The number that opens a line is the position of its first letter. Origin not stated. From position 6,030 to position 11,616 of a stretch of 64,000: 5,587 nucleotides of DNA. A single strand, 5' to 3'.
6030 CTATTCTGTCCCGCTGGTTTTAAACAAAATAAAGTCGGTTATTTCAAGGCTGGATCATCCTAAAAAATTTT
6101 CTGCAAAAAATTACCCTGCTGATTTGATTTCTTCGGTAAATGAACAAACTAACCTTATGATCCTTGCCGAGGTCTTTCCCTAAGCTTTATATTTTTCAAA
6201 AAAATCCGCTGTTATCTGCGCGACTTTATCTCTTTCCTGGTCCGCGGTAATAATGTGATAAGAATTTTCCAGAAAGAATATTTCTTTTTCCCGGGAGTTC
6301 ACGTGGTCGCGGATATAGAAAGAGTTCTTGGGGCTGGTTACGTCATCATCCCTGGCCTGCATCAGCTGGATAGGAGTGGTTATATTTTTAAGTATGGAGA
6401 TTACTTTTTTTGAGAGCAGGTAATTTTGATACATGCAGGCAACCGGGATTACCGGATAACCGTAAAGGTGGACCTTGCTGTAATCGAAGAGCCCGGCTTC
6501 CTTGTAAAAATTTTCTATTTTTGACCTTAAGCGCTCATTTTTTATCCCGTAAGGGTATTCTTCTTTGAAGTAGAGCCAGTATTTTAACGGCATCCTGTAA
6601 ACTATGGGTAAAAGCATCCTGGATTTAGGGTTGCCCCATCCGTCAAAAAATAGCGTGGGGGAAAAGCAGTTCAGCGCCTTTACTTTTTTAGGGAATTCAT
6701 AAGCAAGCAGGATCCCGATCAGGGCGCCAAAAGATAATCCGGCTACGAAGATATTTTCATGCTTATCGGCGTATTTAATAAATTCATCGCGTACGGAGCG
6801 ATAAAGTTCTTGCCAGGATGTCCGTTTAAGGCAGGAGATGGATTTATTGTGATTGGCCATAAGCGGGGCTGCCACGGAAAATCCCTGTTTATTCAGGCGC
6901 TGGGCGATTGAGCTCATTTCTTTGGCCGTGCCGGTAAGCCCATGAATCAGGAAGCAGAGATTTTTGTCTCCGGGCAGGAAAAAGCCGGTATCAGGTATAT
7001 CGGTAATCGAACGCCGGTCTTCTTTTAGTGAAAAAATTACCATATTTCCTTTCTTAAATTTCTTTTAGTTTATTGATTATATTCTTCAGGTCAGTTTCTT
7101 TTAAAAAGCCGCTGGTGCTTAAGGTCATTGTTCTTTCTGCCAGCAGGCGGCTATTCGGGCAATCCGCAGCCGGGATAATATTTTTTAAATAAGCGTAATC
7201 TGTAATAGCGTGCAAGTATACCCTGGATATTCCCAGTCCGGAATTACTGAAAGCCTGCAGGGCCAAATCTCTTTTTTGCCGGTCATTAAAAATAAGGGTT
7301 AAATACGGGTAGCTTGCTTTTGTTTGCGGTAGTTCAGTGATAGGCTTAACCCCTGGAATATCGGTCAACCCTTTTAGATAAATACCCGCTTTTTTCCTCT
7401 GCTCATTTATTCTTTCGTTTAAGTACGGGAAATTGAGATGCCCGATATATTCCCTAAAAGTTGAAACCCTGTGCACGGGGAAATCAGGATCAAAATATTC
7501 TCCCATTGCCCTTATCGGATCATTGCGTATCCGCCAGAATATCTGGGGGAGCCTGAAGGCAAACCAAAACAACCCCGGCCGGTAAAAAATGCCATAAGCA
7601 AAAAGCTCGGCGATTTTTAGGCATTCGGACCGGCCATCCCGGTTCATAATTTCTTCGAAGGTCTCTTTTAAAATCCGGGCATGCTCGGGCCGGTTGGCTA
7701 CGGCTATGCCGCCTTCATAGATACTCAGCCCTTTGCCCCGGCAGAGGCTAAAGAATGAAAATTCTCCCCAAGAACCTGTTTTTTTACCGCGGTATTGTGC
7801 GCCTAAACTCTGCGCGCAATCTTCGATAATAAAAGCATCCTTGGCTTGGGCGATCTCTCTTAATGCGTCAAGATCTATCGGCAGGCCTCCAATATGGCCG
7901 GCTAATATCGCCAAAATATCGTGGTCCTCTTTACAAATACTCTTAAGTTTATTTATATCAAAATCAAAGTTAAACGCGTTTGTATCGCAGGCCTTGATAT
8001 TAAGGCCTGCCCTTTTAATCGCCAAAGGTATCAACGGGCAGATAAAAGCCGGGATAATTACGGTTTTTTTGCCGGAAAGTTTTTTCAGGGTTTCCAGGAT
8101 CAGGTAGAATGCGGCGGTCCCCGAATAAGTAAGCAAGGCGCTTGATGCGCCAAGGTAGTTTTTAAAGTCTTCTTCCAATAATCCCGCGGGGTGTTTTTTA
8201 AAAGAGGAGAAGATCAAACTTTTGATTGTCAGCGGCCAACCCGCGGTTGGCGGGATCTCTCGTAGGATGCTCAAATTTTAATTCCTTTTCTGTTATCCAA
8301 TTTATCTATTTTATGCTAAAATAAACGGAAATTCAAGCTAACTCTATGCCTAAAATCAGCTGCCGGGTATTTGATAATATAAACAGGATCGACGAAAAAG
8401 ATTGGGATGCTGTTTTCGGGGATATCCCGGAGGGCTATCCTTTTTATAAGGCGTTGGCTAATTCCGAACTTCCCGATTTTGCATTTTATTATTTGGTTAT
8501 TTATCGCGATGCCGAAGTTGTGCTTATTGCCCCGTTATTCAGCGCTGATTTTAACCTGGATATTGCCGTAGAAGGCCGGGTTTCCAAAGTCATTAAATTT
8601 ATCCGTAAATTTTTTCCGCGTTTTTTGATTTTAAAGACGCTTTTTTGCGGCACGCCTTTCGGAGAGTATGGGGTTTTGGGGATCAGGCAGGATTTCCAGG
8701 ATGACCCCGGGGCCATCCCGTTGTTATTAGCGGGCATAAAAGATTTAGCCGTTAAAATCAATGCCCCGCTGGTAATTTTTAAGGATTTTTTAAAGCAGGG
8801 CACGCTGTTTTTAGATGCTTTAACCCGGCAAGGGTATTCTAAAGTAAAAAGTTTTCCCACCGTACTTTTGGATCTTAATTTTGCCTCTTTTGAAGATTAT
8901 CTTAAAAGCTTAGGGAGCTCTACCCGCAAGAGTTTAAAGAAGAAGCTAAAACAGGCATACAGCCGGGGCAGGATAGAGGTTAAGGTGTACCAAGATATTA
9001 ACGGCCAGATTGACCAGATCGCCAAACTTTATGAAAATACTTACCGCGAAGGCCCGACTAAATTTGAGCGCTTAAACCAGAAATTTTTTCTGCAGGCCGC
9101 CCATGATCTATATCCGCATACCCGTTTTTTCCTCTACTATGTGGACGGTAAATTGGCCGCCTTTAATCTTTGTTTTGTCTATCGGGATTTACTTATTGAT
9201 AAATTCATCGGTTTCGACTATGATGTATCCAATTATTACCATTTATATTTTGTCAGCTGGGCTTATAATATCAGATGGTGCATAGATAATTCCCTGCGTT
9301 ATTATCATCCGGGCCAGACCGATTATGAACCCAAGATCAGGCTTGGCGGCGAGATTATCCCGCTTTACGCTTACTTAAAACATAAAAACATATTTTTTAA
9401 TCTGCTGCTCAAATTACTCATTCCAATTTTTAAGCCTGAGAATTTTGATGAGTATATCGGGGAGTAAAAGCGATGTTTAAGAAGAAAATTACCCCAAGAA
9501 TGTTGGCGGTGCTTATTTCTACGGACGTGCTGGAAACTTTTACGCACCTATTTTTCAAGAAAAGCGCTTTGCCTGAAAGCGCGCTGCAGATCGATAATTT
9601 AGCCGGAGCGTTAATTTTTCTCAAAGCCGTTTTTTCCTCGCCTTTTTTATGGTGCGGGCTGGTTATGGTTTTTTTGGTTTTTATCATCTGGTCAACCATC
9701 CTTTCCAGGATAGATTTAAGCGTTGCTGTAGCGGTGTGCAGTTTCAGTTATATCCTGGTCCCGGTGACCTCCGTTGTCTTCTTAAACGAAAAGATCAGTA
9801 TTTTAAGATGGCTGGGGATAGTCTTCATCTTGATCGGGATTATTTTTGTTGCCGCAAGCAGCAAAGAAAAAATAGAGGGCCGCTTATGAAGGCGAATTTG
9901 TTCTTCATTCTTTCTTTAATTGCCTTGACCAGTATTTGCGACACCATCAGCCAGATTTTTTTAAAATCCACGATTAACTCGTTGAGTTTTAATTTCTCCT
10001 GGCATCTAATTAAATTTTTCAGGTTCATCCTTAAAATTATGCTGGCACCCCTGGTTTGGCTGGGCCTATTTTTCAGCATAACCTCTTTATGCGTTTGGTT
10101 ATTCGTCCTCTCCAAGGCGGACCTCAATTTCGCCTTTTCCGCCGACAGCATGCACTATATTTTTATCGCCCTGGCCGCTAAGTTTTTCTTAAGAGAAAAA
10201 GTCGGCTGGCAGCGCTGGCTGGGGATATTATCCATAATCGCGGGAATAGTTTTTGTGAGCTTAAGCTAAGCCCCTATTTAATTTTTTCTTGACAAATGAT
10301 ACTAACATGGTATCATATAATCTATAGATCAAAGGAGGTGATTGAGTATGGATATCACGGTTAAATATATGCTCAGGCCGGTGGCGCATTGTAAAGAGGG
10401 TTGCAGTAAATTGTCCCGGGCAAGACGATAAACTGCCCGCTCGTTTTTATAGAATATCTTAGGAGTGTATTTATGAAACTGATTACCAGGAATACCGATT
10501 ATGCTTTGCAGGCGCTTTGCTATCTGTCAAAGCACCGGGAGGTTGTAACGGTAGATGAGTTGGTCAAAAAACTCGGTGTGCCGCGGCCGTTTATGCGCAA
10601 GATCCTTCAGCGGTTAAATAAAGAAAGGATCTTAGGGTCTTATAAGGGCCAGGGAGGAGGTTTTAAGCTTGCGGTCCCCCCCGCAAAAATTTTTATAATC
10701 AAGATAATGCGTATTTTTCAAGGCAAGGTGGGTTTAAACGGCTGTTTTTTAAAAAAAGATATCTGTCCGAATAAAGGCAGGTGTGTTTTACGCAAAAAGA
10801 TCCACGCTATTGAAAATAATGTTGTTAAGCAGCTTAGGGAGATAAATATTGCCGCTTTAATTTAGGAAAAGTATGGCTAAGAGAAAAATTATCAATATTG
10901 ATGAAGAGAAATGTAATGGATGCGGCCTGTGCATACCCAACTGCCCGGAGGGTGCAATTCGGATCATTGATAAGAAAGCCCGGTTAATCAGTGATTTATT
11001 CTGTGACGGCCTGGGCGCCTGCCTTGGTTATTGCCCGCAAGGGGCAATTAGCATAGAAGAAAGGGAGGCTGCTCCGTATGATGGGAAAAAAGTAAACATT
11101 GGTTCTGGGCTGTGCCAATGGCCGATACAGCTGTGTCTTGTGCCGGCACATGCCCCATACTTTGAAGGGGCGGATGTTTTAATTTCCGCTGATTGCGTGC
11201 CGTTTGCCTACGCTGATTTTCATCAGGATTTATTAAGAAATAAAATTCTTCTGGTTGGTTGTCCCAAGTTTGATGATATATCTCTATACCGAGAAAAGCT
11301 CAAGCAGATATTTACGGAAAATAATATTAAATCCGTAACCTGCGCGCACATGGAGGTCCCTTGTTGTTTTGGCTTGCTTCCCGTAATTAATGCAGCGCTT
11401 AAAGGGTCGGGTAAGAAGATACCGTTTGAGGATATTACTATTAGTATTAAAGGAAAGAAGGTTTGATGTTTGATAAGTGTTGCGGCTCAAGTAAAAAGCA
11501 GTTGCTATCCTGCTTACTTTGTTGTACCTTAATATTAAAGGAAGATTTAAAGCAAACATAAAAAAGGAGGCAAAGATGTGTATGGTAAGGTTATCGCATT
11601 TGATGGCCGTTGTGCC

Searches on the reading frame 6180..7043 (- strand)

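Call 3: search_protein_families(library=pfam, proteins=[window:6180-7043:-], max_evalue=0.01)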
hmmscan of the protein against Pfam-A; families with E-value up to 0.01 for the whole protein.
window:6180-7043:- (287 aa): 5 families
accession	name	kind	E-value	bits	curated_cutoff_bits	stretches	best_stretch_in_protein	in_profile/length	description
PF12146.15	Hydrolase_4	-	5.7e-20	72.1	27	1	27-269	4-238/239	Serine aminopeptidase, S33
PF00561.26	Abhydrolase_1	-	2.9e-09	37.4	25.8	1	32-186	5-150/245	alpha/beta hydrolase fold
PF05057.20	DUF676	-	0.00056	19.9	20.3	1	27-109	5-91/217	Putative serine esterase (DUF676)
PF12697.13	Abhydrolase_6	-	0.0019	19.3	26.3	1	32-275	3-215/217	Alpha/beta hydrolase family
PF01738.24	DLH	-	0.0094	16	21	0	33-127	19-127/217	Dienelactone hydrolase family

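Call 4: search_protein_families(library=ncbifam, proteins=[window:6180-7043:-], max_evalue=0.01)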
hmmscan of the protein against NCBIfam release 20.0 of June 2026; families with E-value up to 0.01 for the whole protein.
window:6180-7043:- (287 aa): 7 families
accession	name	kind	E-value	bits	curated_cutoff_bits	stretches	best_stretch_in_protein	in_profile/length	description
NF011457.0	PRK14875.1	equivalog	4.7e-06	25.8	307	1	28-129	133-231/372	acetoin dehydrogenase dihydrolipoyllysine-residue acetyltransferase subunit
NF051488.1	bifunc_PcaDC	exception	5.2e-06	25.8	390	0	90-128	70-110/375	bifunctional 3-oxoadipate enol-lactonase/4-carboxymuconolactone decarboxylase PcaDC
TIGR03695.1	menH_SHCHC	equivalog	6.1e-06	25.8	208.55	1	28-124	3-99/252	2-succinyl-6-hydroxy-2,4-cyclohexadiene-1-carboxylate synthase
TIGR01607.1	PST-A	paralog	0.00041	19.5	218.25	0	210-275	260-323/332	Plasmodium subtelomeric family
TIGR02427.1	protocat_pcaD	equivalog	0.00059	19.3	255.85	0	95-124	78-107/251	3-oxoadipate enol-lactonase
NF050058.1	e_dPHAscl_type1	hypoth_equivalog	0.0028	17.2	150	0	29-128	24-136/276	extracellular catalytic domain type 1 short-chain-length polyhydroxyalkanoate depolymerase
NF033854.1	esterase_BioV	equivalog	0.0081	16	150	0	88-134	15-60/167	pimelyl-ACP methyl ester esterase BioV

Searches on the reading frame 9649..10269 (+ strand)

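Call 19: search_protein_families(library=pfam, proteins=[window:9649-10269:+], max_evalue=0.001)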
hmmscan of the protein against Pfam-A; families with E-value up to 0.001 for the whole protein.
window:9649-10269:+ (206 aa): 1 family
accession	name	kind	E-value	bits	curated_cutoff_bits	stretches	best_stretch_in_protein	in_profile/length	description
PF00892.27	EamA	-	3.4e-05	24.6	28.2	1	97-204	28-134/135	EamA-like transporter family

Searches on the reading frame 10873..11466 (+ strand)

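Call 19: search_protein_families(library=pfam, proteins=[window:10873-11466:+], max_evalue=0.001)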
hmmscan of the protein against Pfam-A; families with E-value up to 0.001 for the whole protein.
window:10873-11466:+ (197 aa): 9 families
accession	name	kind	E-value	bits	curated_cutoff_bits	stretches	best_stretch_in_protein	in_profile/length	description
PF00037.32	Fer4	-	2.6e-12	46.5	21.1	1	8-30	2-24/24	4Fe-4S binding domain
PF12838.12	Fer4_7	-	3.5e-08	34.2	27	1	4-28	28-52/52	4Fe-4S dicluster domain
PF12837.12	Fer4_6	-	5.4e-08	32.9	25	1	6-29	1-24/24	4Fe-4S binding domain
PF13237.11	Fer4_10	-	5.8e-08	33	25.5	1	7-55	2-53/53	4Fe-4S dicluster domain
PF13187.11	Fer4_9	-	2.3e-07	31.2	27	1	13-59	1-52/52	4Fe-4S dicluster domain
PF25160.1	LdpA_Fe-S-bd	-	1.2e-06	28.7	27.6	1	9-32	23-46/49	LdpA Fe-S cluster-binding domain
PF14697.11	Fer4_21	-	3.1e-06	27.7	35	1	8-60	2-58/59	4Fe-4S dicluster domain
PF12797.12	Fer4_2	-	1.5e-05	25.1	24.5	1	9-26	5-22/22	4Fe-4S binding domain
PF13484.11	Fer4_16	-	5.9e-05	24.2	30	0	13-31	1-19/66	4Fe-4S double cluster binding domain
